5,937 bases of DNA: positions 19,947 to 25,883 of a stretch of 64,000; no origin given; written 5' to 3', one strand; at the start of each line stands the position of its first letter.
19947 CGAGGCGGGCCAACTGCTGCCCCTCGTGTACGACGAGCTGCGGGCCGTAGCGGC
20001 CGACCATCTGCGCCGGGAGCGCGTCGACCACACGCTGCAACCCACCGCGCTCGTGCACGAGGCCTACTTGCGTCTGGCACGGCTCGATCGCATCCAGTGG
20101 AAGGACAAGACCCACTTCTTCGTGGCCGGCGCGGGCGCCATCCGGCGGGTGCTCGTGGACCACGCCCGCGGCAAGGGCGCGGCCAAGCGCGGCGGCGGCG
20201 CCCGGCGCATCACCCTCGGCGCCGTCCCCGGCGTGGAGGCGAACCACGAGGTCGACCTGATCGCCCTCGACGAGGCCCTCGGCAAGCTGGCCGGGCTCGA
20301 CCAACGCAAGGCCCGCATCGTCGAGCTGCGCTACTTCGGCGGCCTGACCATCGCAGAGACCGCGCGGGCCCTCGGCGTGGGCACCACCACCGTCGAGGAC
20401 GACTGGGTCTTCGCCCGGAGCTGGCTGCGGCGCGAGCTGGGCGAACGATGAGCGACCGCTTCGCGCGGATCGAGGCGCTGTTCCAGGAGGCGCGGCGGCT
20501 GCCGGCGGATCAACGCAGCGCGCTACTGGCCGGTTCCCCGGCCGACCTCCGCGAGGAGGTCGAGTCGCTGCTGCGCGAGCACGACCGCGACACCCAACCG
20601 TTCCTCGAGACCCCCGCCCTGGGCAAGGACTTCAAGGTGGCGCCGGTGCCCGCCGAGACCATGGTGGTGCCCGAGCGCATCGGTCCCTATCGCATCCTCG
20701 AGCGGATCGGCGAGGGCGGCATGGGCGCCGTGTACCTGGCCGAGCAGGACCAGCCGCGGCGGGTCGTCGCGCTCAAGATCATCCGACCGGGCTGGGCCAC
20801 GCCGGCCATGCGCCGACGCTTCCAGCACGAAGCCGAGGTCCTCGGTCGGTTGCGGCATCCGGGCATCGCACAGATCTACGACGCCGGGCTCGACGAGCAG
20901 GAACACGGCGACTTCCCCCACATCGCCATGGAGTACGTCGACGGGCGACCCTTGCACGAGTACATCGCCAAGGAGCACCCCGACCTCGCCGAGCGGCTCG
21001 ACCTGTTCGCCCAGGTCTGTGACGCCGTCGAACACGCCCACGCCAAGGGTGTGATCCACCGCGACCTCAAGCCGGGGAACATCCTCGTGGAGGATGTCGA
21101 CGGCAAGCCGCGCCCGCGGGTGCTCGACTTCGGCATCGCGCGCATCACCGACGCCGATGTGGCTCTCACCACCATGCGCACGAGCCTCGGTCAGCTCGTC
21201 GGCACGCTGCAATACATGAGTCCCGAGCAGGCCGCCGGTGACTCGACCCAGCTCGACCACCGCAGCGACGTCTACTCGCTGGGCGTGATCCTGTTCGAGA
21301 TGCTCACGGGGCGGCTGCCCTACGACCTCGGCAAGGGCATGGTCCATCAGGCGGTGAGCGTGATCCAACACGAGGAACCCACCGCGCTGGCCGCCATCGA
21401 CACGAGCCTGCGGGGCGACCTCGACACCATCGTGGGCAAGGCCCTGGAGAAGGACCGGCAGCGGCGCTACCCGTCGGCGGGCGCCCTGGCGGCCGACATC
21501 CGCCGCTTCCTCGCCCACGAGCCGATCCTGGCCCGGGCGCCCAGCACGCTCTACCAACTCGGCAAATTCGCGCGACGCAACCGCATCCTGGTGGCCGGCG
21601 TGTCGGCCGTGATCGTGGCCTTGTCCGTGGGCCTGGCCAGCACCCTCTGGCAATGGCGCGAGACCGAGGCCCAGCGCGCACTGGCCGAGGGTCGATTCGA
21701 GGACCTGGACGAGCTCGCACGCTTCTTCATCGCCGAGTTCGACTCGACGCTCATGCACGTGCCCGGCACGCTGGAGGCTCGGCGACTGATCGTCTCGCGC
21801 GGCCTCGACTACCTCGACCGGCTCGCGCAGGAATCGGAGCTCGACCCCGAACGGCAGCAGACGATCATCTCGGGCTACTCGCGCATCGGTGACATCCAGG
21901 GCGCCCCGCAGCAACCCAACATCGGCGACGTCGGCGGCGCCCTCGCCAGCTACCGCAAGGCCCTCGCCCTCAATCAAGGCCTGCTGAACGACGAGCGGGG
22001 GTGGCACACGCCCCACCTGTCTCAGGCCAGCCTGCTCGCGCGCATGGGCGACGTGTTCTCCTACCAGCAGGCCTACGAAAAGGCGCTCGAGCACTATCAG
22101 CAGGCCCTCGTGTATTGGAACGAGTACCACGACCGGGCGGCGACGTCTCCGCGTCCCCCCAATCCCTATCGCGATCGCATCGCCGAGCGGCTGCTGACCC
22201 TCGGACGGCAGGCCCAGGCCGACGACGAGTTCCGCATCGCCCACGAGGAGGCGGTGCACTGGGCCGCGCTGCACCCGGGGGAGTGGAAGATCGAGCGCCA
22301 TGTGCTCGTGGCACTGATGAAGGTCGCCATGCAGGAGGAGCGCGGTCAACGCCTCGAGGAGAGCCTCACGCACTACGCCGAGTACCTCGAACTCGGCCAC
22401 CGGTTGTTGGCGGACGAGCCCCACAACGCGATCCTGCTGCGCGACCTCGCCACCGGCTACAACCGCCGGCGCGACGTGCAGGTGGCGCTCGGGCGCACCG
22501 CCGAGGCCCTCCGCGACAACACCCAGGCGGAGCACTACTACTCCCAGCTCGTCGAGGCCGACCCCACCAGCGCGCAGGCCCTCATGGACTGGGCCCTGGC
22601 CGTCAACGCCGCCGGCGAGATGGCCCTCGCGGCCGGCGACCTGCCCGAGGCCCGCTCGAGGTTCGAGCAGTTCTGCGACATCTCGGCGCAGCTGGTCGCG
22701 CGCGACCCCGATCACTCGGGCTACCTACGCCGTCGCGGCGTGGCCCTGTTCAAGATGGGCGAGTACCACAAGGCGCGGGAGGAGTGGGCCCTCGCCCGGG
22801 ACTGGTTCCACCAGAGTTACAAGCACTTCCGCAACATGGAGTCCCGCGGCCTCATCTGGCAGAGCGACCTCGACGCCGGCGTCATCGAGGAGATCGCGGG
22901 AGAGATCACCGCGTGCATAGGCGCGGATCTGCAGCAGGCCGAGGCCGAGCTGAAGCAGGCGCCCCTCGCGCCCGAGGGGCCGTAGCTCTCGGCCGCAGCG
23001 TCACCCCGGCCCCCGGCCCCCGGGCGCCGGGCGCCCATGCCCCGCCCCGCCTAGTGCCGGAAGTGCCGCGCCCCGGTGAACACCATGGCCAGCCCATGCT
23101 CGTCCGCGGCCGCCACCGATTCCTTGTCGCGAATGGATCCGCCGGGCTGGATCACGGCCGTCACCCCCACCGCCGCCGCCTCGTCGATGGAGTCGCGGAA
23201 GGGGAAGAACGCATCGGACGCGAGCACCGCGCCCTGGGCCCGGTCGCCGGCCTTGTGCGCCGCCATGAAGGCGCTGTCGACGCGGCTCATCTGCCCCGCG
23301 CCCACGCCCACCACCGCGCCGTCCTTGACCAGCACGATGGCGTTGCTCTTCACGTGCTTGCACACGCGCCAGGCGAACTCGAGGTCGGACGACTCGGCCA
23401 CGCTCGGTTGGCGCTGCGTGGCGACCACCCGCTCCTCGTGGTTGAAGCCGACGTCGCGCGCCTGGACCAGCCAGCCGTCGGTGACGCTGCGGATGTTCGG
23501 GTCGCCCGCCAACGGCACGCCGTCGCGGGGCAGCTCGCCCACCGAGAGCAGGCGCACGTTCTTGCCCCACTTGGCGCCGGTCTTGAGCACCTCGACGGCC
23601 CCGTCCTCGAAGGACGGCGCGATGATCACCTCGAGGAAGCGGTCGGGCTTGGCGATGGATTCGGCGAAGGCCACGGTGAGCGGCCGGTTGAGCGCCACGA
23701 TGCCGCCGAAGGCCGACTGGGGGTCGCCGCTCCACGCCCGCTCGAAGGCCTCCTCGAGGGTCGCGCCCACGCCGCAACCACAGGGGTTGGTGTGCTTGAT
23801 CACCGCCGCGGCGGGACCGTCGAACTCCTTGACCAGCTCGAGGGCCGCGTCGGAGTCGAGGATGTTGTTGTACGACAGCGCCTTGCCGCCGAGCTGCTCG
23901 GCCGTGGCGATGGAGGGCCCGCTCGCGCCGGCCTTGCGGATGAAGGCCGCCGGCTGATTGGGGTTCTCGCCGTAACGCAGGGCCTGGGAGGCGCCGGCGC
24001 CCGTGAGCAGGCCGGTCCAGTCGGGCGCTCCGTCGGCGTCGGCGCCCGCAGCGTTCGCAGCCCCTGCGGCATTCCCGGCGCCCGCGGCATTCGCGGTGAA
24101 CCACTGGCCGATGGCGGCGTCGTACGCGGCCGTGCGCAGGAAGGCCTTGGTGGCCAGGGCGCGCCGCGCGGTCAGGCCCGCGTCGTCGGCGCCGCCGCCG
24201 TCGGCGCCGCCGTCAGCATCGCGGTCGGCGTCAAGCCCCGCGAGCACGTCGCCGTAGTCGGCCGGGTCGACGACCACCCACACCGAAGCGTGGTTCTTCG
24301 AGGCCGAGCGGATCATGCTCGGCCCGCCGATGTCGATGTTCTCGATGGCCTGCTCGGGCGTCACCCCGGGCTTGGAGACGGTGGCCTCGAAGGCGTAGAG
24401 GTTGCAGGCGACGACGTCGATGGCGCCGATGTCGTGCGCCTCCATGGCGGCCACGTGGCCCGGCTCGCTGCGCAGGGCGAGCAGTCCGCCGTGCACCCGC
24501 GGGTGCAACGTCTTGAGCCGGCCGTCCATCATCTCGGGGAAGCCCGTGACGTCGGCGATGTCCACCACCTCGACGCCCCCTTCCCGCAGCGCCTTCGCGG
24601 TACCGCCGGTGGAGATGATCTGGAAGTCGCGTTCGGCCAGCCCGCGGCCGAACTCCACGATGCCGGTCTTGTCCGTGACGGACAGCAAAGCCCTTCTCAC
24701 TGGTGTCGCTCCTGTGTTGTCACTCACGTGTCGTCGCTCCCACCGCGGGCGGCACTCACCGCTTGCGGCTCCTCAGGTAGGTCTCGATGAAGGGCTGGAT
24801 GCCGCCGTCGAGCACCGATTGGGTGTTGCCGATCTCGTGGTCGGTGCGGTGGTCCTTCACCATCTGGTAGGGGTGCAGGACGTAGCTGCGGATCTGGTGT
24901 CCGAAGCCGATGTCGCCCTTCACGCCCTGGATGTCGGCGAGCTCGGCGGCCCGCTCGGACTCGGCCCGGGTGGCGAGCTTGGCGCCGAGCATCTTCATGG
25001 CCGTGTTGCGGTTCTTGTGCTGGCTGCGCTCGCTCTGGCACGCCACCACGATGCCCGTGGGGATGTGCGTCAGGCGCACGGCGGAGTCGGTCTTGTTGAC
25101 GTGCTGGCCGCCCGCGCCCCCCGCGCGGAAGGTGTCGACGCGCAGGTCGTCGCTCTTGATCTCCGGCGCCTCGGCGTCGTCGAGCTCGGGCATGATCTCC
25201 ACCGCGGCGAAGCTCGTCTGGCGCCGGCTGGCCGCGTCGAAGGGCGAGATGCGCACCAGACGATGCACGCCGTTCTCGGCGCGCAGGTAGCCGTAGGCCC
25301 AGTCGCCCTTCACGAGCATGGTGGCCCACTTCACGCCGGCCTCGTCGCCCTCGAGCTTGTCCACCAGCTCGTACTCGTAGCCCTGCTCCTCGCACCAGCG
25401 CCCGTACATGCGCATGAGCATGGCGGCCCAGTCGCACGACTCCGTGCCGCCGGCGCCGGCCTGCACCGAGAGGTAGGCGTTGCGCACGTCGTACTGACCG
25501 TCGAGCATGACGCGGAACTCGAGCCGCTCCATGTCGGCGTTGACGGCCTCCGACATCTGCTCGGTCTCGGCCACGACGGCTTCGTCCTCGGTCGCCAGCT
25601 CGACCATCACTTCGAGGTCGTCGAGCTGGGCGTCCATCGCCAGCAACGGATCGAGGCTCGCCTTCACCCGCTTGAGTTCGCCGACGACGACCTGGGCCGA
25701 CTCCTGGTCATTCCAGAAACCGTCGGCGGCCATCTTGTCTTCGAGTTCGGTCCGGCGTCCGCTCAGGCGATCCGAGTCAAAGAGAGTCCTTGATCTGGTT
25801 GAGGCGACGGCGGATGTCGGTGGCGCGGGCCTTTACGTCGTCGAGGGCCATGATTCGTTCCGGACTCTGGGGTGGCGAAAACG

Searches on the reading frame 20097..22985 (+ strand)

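Call 8: search_protein_families(library=pfam, proteins=[window:20097-22985:+], max_evalue=0.001)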
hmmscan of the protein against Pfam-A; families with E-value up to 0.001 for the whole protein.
window:20097-22985:+ (962 aa): 11 families
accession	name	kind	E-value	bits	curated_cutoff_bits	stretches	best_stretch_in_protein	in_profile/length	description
PF00069.31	Pkinase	-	1.6e-45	156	31.7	1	198-459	1-253/263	Protein kinase domain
PF07714.23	PK_Tyr_Ser-Thr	-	1.5e-29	103.5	23.1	1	200-412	3-208/258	Protein tyrosine and serine/threonine kinase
PF00515.34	TPR_1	-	2.1e-11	43.6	27.8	0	645-671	2-28/34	Tetratricopeptide repeat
PF07719.23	TPR_2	-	1.8e-10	40.5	27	0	645-671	2-28/34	Tetratricopeptide repeat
PF13424.12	TPR_12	-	1.8e-07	31.7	30.1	0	619-671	19-72/77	Tetratricopeptide repeat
PF13181.12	TPR_8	-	1.4e-06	28.5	25.7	0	795-824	4-33/34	Tetratricopeptide repeat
PF06293.20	Kdo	-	1.3e-05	25.2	21.3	1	225-346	41-167/207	Lipopolysaccharide kinase (Kdo/WaaP) family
PF03109.22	ABC1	-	2.9e-05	23.8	22.9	1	277-354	146-220/244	ABC1 atypical kinase-like domain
PF13414.12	TPR_11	-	0.0004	20.5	26.8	0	651-672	1-22/42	TPR repeat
PF13174.12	TPR_6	-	0.00058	20.8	26.3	0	794-825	2-33/33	Tetratricopeptide repeat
PF13432.12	TPR_16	-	0.00071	20.4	32.7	1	797-848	2-52/65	Tetratricopeptide repeat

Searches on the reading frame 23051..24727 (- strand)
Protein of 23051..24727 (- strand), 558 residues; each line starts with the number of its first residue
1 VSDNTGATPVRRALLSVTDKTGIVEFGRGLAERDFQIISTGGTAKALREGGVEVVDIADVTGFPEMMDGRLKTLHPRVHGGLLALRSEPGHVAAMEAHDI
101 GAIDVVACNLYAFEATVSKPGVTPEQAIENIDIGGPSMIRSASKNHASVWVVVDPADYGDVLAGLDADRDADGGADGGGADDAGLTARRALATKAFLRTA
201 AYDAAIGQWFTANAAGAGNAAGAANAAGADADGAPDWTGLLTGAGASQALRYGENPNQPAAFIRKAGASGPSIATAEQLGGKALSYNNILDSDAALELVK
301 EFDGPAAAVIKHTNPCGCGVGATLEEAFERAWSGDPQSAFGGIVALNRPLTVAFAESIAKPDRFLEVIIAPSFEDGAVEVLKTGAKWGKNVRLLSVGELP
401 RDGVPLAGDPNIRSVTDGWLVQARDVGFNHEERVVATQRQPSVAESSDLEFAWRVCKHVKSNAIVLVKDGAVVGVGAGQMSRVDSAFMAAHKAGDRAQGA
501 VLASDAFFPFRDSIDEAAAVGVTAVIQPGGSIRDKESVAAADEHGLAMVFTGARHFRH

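Call 8: search_protein_families(library=pfam, proteins=[window:23051-24727:-], max_evalue=0.001)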
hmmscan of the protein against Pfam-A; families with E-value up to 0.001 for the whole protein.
window:23051-24727:- (558 aa): 2 families
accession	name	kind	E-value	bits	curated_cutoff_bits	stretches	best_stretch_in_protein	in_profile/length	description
PF01808.24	AICARFT_IMPCHas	-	2.6e-101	339.6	25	1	142-492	1-311/311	AICARFT/IMPCHase bienzyme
PF02142.27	MGS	-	7.6e-21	74.5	24.1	1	22-136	1-93/94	MGS-like domain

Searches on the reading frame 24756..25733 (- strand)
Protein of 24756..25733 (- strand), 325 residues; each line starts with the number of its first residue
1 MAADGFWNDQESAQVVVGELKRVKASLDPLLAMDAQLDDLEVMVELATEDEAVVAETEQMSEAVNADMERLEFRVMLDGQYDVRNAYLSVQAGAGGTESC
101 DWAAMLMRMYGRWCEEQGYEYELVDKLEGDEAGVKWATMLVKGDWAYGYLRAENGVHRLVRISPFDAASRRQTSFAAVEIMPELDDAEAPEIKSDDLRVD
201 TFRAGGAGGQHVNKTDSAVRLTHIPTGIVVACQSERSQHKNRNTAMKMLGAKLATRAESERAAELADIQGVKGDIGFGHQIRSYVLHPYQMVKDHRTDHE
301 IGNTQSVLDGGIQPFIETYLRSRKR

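Call 8: search_protein_families(library=pfam, proteins=[window:24756-25733:-], max_evalue=0.001)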
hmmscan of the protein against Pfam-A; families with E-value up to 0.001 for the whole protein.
window:24756-25733:- (325 aa): 2 families
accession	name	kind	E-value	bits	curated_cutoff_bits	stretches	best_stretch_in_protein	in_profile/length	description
PF03462.23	PCRF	-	2e-49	168.5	24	1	2-178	13-194/194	PCRF domain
PF00472.26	RF-1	-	2.7e-41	140.6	35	1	190-296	5-116/116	RF-1 domain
